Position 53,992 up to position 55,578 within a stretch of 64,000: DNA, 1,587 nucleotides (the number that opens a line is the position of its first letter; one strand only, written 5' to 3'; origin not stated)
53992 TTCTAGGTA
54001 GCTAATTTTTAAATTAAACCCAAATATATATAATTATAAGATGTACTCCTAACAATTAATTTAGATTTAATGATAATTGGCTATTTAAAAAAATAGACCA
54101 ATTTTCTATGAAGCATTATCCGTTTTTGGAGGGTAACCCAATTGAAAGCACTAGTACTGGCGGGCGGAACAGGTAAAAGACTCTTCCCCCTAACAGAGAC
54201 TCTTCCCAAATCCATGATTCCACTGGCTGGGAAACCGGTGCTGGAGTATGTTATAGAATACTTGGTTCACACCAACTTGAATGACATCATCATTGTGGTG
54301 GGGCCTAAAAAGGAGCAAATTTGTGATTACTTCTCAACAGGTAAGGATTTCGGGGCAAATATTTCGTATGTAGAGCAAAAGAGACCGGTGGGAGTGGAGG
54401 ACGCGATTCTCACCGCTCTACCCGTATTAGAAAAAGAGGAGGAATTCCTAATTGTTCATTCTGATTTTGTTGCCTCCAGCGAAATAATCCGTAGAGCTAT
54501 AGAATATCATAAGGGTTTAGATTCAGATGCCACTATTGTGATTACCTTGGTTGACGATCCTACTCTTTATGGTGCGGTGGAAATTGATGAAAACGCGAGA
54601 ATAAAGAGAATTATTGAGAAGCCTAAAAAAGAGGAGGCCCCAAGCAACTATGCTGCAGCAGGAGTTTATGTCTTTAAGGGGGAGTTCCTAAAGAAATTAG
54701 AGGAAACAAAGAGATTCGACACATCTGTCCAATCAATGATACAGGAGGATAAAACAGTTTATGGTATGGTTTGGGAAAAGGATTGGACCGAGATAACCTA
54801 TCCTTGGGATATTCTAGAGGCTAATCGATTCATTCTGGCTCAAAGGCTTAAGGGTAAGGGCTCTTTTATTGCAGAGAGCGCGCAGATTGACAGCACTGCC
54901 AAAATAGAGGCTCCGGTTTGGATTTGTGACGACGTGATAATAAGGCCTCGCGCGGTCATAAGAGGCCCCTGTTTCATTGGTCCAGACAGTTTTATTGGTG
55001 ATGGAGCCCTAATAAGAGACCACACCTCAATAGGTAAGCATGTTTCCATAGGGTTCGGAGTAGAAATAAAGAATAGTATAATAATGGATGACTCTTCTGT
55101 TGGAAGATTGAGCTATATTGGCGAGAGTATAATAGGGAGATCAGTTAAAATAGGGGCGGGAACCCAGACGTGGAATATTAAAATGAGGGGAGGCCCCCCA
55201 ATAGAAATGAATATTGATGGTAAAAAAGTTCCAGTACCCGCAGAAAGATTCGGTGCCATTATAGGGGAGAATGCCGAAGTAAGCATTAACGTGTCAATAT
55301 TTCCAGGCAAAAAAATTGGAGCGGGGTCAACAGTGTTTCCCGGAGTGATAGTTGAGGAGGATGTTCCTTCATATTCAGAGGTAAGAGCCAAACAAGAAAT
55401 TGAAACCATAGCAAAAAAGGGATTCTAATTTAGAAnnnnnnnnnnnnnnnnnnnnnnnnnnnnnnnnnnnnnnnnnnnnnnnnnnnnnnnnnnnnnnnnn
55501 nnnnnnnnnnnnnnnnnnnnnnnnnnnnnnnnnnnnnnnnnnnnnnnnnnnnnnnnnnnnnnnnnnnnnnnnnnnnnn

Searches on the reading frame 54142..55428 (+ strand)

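Call 91: search_protein_families(library=pfam, proteins=[window:54142-55428:+], max_evalue=0.5)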
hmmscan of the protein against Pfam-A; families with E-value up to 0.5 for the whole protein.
window:54142-55428:+ (428 aa): 8 families
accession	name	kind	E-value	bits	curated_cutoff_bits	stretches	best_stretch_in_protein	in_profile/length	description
PF00483.29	NTP_transferase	-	1.1e-42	146.7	21.2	1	2-232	1-243/245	Nucleotidyl transferase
PF00132.30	Hexapep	-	9e-20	69.9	27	3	277-311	2-36/36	Bacterial transferase hexapeptide (six repeats)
PF25084.1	LbH_EIF2B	-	5.5e-14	52.5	54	2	263-342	8-86/105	EIF2B subunit epsilon LbH domain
PF12804.13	NTP_transf_3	-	4.9e-12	46.8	27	1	3-134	1-122/160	MobA-like NTP transferase domain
PF24894.1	Hexapep_GlmU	-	7.2e-07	29.7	23.3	1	283-342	19-82/104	GlmU-like, C-terminal hexapeptide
PF01128.25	IspD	-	1.1e-05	25.7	27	1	2-107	2-99/221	2-C-methyl-D-erythritol 4-phosphate cytidylyltransferase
PF25087.1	GMPPB_C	-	0.00016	21.8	39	1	275-349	3-77/110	GMPPB C-terminal domain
PF25247.1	LbH_GLGC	-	0.24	11.8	27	0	283-341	16-78/135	GLGC left-handed parallel beta-helix domain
